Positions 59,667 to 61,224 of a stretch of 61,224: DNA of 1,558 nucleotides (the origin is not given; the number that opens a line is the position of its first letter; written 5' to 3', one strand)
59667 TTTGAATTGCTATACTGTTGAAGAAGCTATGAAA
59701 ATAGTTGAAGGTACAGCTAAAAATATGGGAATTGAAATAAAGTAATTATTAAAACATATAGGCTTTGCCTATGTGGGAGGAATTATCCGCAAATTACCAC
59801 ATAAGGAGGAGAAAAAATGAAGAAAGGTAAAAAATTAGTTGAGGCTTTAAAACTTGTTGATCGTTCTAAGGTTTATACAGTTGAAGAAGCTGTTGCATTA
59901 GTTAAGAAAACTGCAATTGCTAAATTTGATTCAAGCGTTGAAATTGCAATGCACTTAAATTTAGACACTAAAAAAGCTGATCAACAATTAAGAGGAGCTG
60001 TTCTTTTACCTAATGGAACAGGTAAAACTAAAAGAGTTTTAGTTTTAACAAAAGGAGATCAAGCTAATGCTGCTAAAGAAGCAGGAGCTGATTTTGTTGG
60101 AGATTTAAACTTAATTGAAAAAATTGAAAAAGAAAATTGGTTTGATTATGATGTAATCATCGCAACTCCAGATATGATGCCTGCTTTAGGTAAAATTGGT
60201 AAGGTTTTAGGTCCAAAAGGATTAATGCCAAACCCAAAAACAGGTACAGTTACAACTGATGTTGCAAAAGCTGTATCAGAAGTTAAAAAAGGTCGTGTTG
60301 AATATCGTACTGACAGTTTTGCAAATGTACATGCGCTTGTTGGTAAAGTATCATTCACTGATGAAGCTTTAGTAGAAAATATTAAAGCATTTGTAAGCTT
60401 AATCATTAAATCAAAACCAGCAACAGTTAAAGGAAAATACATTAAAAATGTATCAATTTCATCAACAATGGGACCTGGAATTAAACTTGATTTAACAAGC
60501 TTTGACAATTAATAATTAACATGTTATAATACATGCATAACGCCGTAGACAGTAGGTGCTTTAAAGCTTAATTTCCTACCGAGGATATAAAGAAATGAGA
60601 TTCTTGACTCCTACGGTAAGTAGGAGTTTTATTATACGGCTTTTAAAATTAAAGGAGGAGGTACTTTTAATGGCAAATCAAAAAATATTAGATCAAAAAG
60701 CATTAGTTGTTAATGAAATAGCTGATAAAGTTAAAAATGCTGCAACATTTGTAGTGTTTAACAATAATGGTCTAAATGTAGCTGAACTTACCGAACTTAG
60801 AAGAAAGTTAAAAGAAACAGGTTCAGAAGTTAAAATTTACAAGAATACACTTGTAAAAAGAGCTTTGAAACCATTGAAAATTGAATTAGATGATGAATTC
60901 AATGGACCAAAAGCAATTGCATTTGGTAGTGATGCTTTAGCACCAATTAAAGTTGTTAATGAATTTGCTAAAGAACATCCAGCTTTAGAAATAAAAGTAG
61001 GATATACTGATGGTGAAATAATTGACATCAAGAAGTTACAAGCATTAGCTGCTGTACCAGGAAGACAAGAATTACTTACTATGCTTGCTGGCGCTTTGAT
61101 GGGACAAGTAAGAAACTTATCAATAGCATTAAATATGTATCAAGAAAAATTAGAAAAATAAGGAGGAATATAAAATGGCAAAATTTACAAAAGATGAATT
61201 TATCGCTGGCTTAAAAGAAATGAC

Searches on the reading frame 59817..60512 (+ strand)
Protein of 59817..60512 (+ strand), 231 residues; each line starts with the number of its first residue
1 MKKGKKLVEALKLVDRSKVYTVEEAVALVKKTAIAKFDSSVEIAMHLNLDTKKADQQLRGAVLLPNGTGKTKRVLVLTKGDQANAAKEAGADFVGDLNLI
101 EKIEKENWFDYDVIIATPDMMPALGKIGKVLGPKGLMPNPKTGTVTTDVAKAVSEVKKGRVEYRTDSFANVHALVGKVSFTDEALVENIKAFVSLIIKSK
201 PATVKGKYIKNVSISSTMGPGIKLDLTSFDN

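Call 54: find_encoding_contigs(protein=window:59817-60512:+, flank=10000, max_places=1)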
Protein window:59817-60512:+ (231 aa): 3 contigs read that carry it; 1 place shown.
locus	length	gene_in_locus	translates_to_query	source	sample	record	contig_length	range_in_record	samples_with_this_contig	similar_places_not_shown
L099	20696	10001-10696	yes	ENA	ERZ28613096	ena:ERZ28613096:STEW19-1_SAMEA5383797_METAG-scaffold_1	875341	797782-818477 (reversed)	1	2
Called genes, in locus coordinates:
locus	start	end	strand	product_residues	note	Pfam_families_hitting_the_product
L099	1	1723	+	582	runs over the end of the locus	PF01411:tRNA-synt_2c, PF07973:tRNA_SAD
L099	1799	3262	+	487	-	PF12733:Cadherin-like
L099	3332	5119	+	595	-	PF01541:GIY-YIG, PF27096:UvrC_M, PF02151:UVR (weak), PF22920:UvrC_RNaseH, PF08459:UvrC_RNaseH_dom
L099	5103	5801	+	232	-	PF01048:PNP_UDP_1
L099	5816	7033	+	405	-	PF05193:Peptidase_M16_C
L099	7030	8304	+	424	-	PF00675:Peptidase_M16, PF05193:Peptidase_M16_C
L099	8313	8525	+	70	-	PF03840:SecG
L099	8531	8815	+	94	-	PF00584:SecE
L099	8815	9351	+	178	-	PF02357:NusG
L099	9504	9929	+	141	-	PF03946:Ribosomal_L11_N, PF00298:Ribosomal_L11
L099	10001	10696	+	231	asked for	PF00687:Ribosomal_L1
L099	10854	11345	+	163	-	PF00466:Ribosomal_L10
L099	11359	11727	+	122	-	PF16320:Ribosomal_L12_N, PF00542:Ribosomal_L12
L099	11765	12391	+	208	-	PF05175:MTS, PF06325:PrmA, PF08241:Methyltransf_11 (weak), PF08242:Methyltransf_12 (weak), PF13649:Methyltransf_25, PF13847:Methyltransf_31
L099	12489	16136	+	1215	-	PF04563:RNA_pol_Rpb2_1, PF04561:RNA_pol_Rpb2_2, PF04565:RNA_pol_Rpb2_3, PF10385:RNA_pol_Rpb2_45, PF00562:RNA_pol_Rpb2_6, PF04560:RNA_pol_Rpb2_7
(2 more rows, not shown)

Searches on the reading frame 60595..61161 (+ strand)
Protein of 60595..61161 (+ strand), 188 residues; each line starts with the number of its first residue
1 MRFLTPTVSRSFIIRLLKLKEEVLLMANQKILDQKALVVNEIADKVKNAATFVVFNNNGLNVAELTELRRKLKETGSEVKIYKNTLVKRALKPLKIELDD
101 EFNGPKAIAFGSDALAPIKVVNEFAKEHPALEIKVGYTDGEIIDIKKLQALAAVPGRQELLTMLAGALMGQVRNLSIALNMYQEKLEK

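Call 52: find_encoding_contigs(protein=window:60595-61161:+, flank=10000, max_places=2)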
Protein window:60595-61161:+ (188 aa): no gene with exactly this product is on record in the collection.
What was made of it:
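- Tried and rejected: The last window ORF (60595-61161) is not on record (call 52).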
